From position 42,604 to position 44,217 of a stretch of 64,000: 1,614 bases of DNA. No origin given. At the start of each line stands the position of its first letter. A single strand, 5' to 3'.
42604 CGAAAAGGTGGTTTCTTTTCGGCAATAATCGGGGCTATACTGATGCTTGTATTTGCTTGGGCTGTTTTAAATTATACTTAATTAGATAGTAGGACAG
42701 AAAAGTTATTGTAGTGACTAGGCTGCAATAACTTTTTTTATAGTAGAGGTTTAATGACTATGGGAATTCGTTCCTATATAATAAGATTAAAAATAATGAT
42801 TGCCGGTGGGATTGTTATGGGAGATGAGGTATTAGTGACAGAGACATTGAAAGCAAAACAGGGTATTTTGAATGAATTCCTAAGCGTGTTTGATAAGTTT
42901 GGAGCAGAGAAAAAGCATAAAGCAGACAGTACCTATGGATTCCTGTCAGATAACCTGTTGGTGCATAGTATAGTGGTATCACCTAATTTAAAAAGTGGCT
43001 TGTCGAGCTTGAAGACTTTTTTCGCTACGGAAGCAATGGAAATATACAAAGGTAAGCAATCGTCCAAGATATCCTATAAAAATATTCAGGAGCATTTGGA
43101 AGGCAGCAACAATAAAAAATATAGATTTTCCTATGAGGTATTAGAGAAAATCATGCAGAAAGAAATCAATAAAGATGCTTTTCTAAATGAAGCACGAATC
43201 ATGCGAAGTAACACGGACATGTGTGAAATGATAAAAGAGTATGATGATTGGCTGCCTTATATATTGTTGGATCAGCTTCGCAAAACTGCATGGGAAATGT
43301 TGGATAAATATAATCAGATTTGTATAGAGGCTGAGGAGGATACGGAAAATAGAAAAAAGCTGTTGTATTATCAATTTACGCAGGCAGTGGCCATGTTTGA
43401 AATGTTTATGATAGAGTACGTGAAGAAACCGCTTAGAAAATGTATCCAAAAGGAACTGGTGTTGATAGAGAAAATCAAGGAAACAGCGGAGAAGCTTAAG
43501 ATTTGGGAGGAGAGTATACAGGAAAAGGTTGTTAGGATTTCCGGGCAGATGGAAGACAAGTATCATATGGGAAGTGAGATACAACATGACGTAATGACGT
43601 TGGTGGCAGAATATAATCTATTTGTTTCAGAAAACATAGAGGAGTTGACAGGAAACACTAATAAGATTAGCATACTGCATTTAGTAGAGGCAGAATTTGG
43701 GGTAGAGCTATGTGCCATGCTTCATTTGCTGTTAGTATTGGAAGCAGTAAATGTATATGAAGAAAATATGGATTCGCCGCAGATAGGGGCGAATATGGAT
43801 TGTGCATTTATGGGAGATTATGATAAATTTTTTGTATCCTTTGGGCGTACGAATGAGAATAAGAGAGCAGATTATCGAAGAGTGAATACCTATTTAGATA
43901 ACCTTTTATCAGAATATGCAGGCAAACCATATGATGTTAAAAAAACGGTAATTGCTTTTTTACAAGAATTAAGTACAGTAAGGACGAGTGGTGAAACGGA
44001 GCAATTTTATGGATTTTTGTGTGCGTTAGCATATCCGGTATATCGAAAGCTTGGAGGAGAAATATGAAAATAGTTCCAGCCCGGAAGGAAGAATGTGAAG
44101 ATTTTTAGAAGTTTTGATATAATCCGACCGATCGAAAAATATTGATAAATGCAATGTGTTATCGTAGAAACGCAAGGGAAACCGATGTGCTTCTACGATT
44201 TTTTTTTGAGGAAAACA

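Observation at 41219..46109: Orphan gene island splitting the sigE-sigG sporulation sigma locus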

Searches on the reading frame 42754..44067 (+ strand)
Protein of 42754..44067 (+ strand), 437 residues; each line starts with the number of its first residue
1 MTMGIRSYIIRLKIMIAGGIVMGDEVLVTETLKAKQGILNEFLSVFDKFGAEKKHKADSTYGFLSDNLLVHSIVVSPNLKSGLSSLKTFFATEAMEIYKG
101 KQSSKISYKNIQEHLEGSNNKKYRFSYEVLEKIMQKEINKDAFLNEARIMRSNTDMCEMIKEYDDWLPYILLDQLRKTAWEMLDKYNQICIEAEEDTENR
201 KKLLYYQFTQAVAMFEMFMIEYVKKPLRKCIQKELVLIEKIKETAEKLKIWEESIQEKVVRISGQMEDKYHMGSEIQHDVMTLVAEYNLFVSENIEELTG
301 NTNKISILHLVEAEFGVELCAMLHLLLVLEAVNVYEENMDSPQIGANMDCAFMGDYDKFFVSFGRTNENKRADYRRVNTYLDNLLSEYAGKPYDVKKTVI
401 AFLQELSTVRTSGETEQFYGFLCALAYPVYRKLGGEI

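Call 3: search_protein_families(library=pfam, max_evalue=0.1, proteins=[window:42754-44067:+])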
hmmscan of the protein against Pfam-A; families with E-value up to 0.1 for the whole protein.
window:42754-44067:+ (437 aa): 1 family
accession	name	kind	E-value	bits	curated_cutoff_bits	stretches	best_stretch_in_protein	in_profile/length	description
PF08440.15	Poty_PP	-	0.0039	16.8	23.4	1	178-298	84-202/277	Potyviridae polyprotein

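Call 4: search_protein_families(library=padloc, max_evalue=0.1, proteins=[window:42754-44067:+])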
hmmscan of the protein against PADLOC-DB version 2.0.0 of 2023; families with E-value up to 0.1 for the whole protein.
window:42754-44067:+ (437 aa): 0 families

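Call 5: search_protein_families(library=phrogs, max_evalue=0.1, proteins=[window:42754-44067:+])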
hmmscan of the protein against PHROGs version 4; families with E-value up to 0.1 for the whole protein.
window:42754-44067:+ (437 aa): 1 family
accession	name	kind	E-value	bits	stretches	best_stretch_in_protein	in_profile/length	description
phrog_34322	-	unknown function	0.073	14.2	0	354-399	11-51/56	-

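Call 6: search_protein_families(library=ncbifam, max_evalue=0.1, proteins=[window:42754-44067:+])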
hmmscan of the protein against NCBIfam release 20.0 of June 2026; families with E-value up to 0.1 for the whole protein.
window:42754-44067:+ (437 aa): 1 family
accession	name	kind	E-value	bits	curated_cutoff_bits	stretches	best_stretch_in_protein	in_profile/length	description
NF011703.0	PRK15123.1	equivalog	0.039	12.8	170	1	218-252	227-261/268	lipopolysaccharide core heptose(I) kinase RfaP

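Call 11: find_homologous_proteins(query=window:42754-44067:+)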
Query window:42754-44067:+ (437 aa): 4 proteins with E <= 0.001 among 8000 candidates.
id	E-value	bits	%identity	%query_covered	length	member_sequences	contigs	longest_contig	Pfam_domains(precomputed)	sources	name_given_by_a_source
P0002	7.6e-285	962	100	100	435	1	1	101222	-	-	-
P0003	3.6e-113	397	48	91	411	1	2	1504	-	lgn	-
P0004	2.9e-111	390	49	91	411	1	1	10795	-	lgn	-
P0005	5.2e-87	310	41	91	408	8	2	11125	-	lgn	-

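Call 12: find_encoding_contigs(protein=P0004, flank=10000)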
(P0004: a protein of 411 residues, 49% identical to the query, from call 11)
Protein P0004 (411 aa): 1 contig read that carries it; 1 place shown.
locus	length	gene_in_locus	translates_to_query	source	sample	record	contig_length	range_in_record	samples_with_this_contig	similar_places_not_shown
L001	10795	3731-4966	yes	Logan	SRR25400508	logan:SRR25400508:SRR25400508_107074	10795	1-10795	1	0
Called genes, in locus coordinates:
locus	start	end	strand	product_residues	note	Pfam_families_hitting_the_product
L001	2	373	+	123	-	?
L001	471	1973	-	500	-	-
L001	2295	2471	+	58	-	-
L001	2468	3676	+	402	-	-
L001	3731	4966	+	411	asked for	-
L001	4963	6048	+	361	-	-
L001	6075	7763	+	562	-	PF00004:AAA, PF17866:AAA_lid_6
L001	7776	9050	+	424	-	PF09967:DUF2201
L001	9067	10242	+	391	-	PF00004:AAA (weak)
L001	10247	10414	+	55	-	-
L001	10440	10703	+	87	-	-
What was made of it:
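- In L001 the p58 homologue follows ATPase genes, not tailoring enzymes (call 12).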

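Call 13: find_encoding_contigs(protein=P0005, flank=10000)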
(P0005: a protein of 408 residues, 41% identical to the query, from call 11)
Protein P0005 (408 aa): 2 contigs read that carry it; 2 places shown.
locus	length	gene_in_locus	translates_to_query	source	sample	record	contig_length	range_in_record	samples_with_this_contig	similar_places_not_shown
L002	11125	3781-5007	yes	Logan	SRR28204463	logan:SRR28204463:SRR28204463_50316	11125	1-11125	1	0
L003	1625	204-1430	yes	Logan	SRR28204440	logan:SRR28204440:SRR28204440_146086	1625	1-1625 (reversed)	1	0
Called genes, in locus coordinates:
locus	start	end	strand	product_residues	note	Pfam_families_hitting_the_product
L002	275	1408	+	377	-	-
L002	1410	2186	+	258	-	-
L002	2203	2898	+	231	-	PF00149:Metallophos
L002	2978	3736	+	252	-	-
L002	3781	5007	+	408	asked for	-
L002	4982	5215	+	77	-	-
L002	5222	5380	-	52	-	PF19891:DUF6364 (weak)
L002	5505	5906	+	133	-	-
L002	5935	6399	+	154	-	-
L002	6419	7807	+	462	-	PF02368:Big_2 (faint), PF21461:HL_N-beta (faint)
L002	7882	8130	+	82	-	-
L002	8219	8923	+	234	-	-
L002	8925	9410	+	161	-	-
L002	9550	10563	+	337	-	PF02504:FA_synthesis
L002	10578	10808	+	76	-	PF00550:PP-binding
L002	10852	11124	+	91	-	?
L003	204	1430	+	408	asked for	-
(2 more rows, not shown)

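Call 23: find_related_loci(query=A1, collection=genome_contigs, flank=10000)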
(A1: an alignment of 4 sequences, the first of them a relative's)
Query A1 (435 aa) in genome_contigs; peptide patterns used: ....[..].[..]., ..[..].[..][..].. (x = any residue, [..] = any of these).
104 stretches matched a pattern, but none encodes a relative of the query by tblastn (E <= 1e-3).

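Call 24: find_related_loci(query=A1, collection=viral_contigs, flank=10000)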
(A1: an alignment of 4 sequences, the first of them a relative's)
Query A1 (435 aa) in viral_contigs; peptide patterns used: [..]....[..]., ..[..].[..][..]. (x = any residue, [..] = any of these).
293 stretches matched a pattern, but none encodes a relative of the query by tblastn (E <= 1e-3).

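Call 37: find_related_loci(query=A1, collection=metagenome_contigs, flank=10000)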
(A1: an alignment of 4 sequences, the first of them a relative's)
Query A1 (435 aa) in metagenome_contigs; peptide patterns used: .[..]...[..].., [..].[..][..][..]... (x = any residue, [..] = any of these).
491 stretches matched a pattern, but none encodes a relative of the query by tblastn (E <= 1e-3).
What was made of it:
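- Tried and rejected: The p437 family has no relative in GTDB species representatives, IMG/VR or JGI metagenomes (calls 23, 24, 37).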

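Call 44: predict_structure(alignment_id=A1)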
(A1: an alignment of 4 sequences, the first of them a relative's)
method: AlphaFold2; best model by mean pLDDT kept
length: 435 residues; sequences in the alignment: 4
mean_pLDDT: 54.9   pTM: 0.57
mean pLDDT of the five models: 54.9, 51.2, 50.1, 45.3, 44.9
residues with pLDDT >= 90: 0; 70-90: 122; 50-70: 139; < 50: 174
segments of 3 or more residues with pLDDT < 50: 1-86, 116-132, 332-391, 428-435
pLDDT, mean of each block of 10 residues (from residue 1): 28 25 31 38 32 27 27 26 48 55 56 49 42 58 61 66 67 76 73 62 73 69 71 79 85 80 58 78 81 78 71 70 65 42 36 33 29 30 38 65 68 70 56 35
secondary structure, 60 per line:
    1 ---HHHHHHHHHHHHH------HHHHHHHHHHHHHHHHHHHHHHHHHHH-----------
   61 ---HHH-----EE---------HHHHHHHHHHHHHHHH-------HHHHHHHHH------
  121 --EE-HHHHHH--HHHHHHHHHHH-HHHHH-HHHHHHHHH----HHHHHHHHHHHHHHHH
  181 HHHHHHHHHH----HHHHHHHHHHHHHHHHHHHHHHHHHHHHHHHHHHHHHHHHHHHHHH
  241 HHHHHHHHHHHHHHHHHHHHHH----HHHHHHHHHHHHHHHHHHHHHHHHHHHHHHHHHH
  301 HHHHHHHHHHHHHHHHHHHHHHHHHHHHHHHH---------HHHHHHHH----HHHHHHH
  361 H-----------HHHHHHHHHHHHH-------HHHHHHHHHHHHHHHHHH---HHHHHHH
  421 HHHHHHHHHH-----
elements in order: H4-16 H23-49 H83-98 H106-114 H126-131 H134-144 H146-150 H152-160 H165-190 H195-262 H267-332 H342-349 H354-361 H373-385 H393-410 H414-430

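Call 49: search_protein_families(library=pfam, max_evalue=0.01, proteins=[L001:6075-7763:+, L001:7776-9050:+, L001:9067-10242:+, L001:471-1973:-])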
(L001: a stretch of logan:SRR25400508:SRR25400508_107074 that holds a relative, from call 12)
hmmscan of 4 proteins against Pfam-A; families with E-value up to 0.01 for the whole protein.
L001:6075-7763:+ (562 aa): 8 families
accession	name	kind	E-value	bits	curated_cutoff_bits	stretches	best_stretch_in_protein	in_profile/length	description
PF00004.35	AAA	-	4.2e-12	47.1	21.2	1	328-455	2-129/131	ATPase family associated with various cellular activities (AAA)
PF17866.7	AAA_lid_6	-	1.2e-07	32.1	24.3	1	481-537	2-57/60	AAA lid domain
PF01078.27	Mg_chelatase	-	0.00016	21.5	20.3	0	326-354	24-52/207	Magnesium chelatase, subunit ChlI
PF13604.12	AAA_30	-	0.00041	20.6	27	1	326-397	20-99/191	AAA domain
PF20720.3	nSTAND3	-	0.00098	19.3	27.2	1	322-353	15-46/155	Novel STAND NTPase 3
PF13401.12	AAA_22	-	0.002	18.9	27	0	324-355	5-35/130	AAA domain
PF05496.18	RuvB_N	-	0.0031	17.7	27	1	321-355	30-64/159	Holliday junction DNA helicase RuvB P-loop domain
PF00158.32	Sigma54_activat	-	0.0079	16.3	20.2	0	318-396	16-103/168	Sigma-54 interaction domain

L001:7776-9050:+ (424 aa): 2 families
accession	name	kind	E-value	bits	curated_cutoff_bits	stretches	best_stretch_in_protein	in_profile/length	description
PF09967.15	DUF2201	-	3.7e-13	50.1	26.4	1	278-403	1-112/123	VWA-like domain (DUF2201)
PF13203.12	DUF2201_N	-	0.0063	16.6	23.2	1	45-86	36-77/271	Putative metallopeptidase domain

L001:9067-10242:+ (391 aa): 4 families
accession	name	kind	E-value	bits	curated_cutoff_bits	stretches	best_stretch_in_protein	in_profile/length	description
PF00004.35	AAA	-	1.7e-06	29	21.2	1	38-168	2-124/131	ATPase family associated with various cellular activities (AAA)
PF07728.20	AAA_5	-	0.0004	20.8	22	1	37-141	2-96/139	AAA domain (dynein-related subfamily)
PF13401.12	AAA_22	-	0.00076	20.2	27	1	33-135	4-104/130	AAA domain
PF13207.12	AAA_17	-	0.0058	17.3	27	0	41-123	2-82/136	AAA domain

L001:471-1973:- (500 aa): 1 family
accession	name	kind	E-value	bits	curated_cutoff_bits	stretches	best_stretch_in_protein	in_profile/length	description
PF03662.20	Glyco_hydro_79n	-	9.3e-05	22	23.1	1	71-215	47-204/318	Glycosyl hydrolase family 79, N-terminal domain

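Call 50: search_protein_families(library=ncbifam, max_evalue=0.01, proteins=[L001:6075-7763:+, L001:7776-9050:+, L001:9067-10242:+, L001:2468-3676:+])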
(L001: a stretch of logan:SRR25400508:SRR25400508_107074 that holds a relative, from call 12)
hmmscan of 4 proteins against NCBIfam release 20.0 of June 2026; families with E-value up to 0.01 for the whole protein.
L001:6075-7763:+ (562 aa): 18 families
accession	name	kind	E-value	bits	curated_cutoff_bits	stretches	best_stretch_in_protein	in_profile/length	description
TIGR02881.1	spore_V_K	equivalog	3.2e-52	177.2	422.95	1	289-531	3-251/261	stage V sporulation protein K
TIGR02880.1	cbbX_cfxQ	equivalog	1.4e-40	139.4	459.25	1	289-526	18-261/284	CbbX protein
TIGR03922.1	T7SS_EccA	equivalog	1.2e-31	110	466.65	1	288-525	272-529/557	type VII secretion AAA-ATPase EccA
NF003069.1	PRK03992.1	subfamily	2e-06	27.2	500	1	324-395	165-233/379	proteasome-activating nucleotidase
TIGR03689.1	pup_AAA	equivalog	4.5e-06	25.7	504.75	1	304-387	197-283/512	proteasome ATPase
TIGR01242.2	TIGR01242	subfamily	2.6e-05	23.4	500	1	324-394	148-215/362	proteasome-activating nucleotidase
NF047748.1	PrtsmActNtasePan1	equivalog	3.8e-05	22.9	750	1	325-395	183-250/405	proteasome-activating nucleotidase Pan1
TIGR01241.2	FtsH_fam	equivalog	6.6e-05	21.8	600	1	322-394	193-262/598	ATP-dependent zinc metalloprotease FtsH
NF001679.0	PRK00440.1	equivalog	8.1e-05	21.8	303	1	324-487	39-191/322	replication factor C small subunit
NF008004.0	PRK10733.1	equivalog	0.00021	19.4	1008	1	295-394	155-252/644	ATP-dependent zinc metalloprotease FtsH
NF047747.1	PrtsmActNtasePan2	equivalog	0.00023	20.5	700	1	325-395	186-253/397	proteasome-activating nucleotidase Pan2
TIGR01243.1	CDC48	subfamily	0.00057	18.3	802.65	1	322-394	485-554/733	CDC48 family AAA ATPase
NF051870.1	NAssimRespRegNtrX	equivalog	0.0015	17.5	600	1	307-396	145-239/452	nitrogen assimilation response regulator NtrX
NF041006.2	cell_div_CdvC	equivalog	0.0016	17.4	650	1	327-398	137-210/370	cell division protein CdvC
NF000868.0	PRK00080.1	equivalog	0.0021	17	282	1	321-359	48-87/330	Holliday junction branch migration DNA helicase RuvB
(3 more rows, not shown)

L001:7776-9050:+ (424 aa): 0 families

L001:9067-10242:+ (391 aa): 0 families

L001:2468-3676:+ (402 aa): 0 families
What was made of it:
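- The third ATPase is closest to the SpoVK model, 3e-52 but below the cutoff (call 50).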

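Call 55: search_protein_families(library=padloc, max_evalue=0.01, proteins=[L001:6075-7763:+, L001:7776-9050:+, L001:9067-10242:+, L001:2468-3676:+, L002:1410-2186:+])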
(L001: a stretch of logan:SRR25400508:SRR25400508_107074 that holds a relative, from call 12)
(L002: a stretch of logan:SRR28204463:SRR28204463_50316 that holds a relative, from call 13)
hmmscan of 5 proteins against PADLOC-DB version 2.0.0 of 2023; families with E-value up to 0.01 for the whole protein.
L001:6075-7763:+ (562 aa): 7 families
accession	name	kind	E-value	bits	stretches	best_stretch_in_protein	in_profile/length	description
PDLC04232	IetA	-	1.7e-06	25.7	1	312-394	105-182/330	-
PDLC03838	DolB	-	5.6e-06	23.8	1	431-519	278-367/375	-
PDLC00915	TRIP13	-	0.00047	17.6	1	327-385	66-125/302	TRIP13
PDLC02196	IetA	-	0.0011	16.4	1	315-394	114-188/374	-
PDLC02195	IetA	-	0.0012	16.2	1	314-394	128-203/395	-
PDLC00914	TRIP13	-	0.0023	15.4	1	322-386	69-133/302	TRIP13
PDLC04231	IetA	-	0.0054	14.6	1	324-417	117-206/262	-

L001:7776-9050:+ (424 aa): 0 families

L001:9067-10242:+ (391 aa): 3 families
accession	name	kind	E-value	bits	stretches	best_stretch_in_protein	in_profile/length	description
PDLC04232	IetA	-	0.00022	18.7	1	6-63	90-145/330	-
PDLC02196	IetA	-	0.0043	14.5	1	7-63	97-151/374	-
PDLC04140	mad8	-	0.005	14.4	0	37-72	30-67/314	mads_8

L001:2468-3676:+ (402 aa): 0 families

L002:1410-2186:+ (258 aa): 0 families
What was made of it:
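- No PADLOC, Pfam or NCBIfam hit was found for any effector, toxin or immunity family (calls 3-6, 55).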

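Call 74: find_related_loci(query=L001:7776-9050:+, collection=viral_contigs, flank=10000)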
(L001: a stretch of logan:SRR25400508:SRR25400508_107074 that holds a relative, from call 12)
Query L001:7776-9050:+ (424 aa) in viral_contigs; peptide patterns used: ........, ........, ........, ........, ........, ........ (x = any residue, [..] = any of these).
2 stretches matched a pattern, but none encodes a relative of the query by tblastn (E <= 1e-3).

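Call 75: find_related_loci(query=L001:9067-10242:+, collection=viral_contigs, flank=10000)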
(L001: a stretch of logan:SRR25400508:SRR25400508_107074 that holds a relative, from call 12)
Query L001:9067-10242:+ (391 aa) in viral_contigs; peptide patterns used: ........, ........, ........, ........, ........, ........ (x = any residue, [..] = any of these).
3 stretches matched a pattern, but none encodes a relative of the query by tblastn (E <= 1e-3).
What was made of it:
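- Tried and rejected: The triad proteins have no close relative in IMG/VR (calls 74, 75).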

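Call 79: find_homologous_proteins(query=L001:7776-9050:+, max_evalue=1e-10)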
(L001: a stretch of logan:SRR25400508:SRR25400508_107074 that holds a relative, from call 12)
Query L001:7776-9050:+ (424 aa): 396 proteins with E <= 1e-10 among 4628 candidates; the best 120 are listed.
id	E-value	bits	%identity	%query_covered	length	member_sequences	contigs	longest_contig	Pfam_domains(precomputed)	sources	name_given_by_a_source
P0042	2.1e-291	984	100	100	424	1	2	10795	PF09967.16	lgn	-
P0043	1.2e-141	491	51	99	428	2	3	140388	PF09967.16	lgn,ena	-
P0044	5.4e-136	472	47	99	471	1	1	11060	PF09967.16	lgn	-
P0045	4.2e-129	449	48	98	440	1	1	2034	PF09967.16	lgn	-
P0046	5.8e-127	442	47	99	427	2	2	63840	PF09967.16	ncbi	-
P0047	9.9e-125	435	46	97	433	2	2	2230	PF09967.16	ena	-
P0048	2.0e-124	434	43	97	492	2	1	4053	PF09967.16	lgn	-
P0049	6.0e-124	432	47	99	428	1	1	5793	PF09967.16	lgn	-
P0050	1.2e-123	431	47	99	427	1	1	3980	PF09967.16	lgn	-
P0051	5.2e-123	429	48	99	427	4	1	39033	PF09967.16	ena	-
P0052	1.0e-121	425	46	99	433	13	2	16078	PF09967.16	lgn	-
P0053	4.1e-121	423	46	99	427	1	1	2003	PF09967.16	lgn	-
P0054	7.8e-121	422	50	97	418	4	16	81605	PF09967.16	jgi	-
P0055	2.3e-120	420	46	99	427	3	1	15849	PF09967.16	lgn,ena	-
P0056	3.1e-113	397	44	99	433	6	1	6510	PF09967.16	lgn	-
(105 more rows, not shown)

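Call 80: find_encoding_contigs(protein=P0043, flank=10000, max_places=3)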
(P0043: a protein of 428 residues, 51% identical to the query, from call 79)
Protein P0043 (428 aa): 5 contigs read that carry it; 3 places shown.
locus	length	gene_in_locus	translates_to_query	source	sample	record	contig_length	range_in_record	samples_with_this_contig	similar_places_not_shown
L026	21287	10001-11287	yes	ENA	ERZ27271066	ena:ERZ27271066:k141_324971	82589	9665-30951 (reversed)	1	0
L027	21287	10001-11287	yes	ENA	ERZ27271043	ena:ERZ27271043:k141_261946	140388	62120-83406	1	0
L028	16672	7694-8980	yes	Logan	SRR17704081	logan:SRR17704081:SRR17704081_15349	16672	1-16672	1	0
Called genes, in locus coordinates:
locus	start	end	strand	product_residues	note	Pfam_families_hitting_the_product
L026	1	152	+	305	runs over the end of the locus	PF03419:Peptidase_U4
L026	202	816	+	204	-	PF04542:Sigma70_r2, PF04545:Sigma70_r4, PF01381:HTH_3 (weak)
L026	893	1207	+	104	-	-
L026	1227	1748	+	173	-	PF04892:VanZ-LLP1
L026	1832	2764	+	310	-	PF05496:RuvB_N (faint), PF20030:bpMoxR, PF00004:AAA (weak), PF07726:AAA_3, PF07728:AAA_5, PF17863:AAA_lid_2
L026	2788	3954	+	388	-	PF01882:DUF58 (weak)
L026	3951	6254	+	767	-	PF01841:Transglut_core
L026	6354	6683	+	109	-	PF03551:PadR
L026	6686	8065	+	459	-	PF01098:FTSW_RODA_SPOVE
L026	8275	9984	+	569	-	PF00004:AAA, PF17866:AAA_lid_6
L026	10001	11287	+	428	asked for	PF09967:DUF2201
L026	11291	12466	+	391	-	PF00004:AAA (weak)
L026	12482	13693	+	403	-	-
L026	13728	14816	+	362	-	-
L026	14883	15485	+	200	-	-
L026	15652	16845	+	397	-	-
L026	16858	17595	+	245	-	-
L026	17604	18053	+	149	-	-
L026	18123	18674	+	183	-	PF00149:Metallophos (faint)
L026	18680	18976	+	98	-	-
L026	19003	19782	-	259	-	PF04542:Sigma70_r2, PF04539:Sigma70_r3, PF08281:Sigma70_r4_2 (weak), PF04545:Sigma70_r4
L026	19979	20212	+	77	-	PF05239:PRC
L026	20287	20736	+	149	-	PF22811:Zn_ribbon_NrdR, PF03477:ATP-cone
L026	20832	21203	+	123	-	-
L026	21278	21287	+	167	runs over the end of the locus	PF09419:PGP_phosphatase (faint), PF00702:Hydrolase, PF13419:HAD_2 (weak), PF13242:Hydrolase_like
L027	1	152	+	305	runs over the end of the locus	PF03419:Peptidase_U4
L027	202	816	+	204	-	PF04542:Sigma70_r2, PF04545:Sigma70_r4, PF01381:HTH_3 (weak)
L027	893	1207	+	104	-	-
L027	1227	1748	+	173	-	PF04892:VanZ-LLP1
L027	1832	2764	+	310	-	PF05496:RuvB_N (faint), PF20030:bpMoxR, PF00004:AAA (weak), PF07726:AAA_3, PF07728:AAA_5, PF17863:AAA_lid_2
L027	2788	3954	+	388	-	PF01882:DUF58 (weak)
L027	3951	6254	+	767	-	PF01841:Transglut_core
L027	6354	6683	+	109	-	PF03551:PadR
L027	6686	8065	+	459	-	PF01098:FTSW_RODA_SPOVE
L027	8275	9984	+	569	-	PF00004:AAA, PF17866:AAA_lid_6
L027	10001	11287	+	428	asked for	PF09967:DUF2201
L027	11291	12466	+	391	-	PF00004:AAA (weak)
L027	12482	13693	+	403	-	-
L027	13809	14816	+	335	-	-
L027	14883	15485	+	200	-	-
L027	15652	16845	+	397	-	-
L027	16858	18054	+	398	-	-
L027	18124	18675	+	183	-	PF00149:Metallophos (faint)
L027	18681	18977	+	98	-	-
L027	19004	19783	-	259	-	PF04542:Sigma70_r2, PF04539:Sigma70_r3, PF08281:Sigma70_r4_2 (weak), PF04545:Sigma70_r4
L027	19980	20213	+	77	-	PF05239:PRC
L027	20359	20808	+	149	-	PF22811:Zn_ribbon_NrdR, PF03477:ATP-cone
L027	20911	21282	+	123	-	-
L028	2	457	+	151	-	?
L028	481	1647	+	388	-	PF01882:DUF58 (weak)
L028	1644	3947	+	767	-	PF01841:Transglut_core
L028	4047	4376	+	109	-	PF03551:PadR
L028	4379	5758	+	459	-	PF01098:FTSW_RODA_SPOVE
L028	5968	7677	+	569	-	PF00004:AAA, PF17866:AAA_lid_6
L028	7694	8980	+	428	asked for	PF09967:DUF2201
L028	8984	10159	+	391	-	PF00004:AAA (weak)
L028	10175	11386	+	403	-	-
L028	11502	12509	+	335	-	-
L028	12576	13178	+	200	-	-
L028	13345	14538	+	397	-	-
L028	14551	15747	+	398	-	-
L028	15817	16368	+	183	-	PF00149:Metallophos (faint)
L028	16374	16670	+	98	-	?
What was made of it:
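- A related cluster lies at the same VanZ-sigG site in L026-L028, next to an FtsW/RodA/SpoVE-family gene (call 80).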
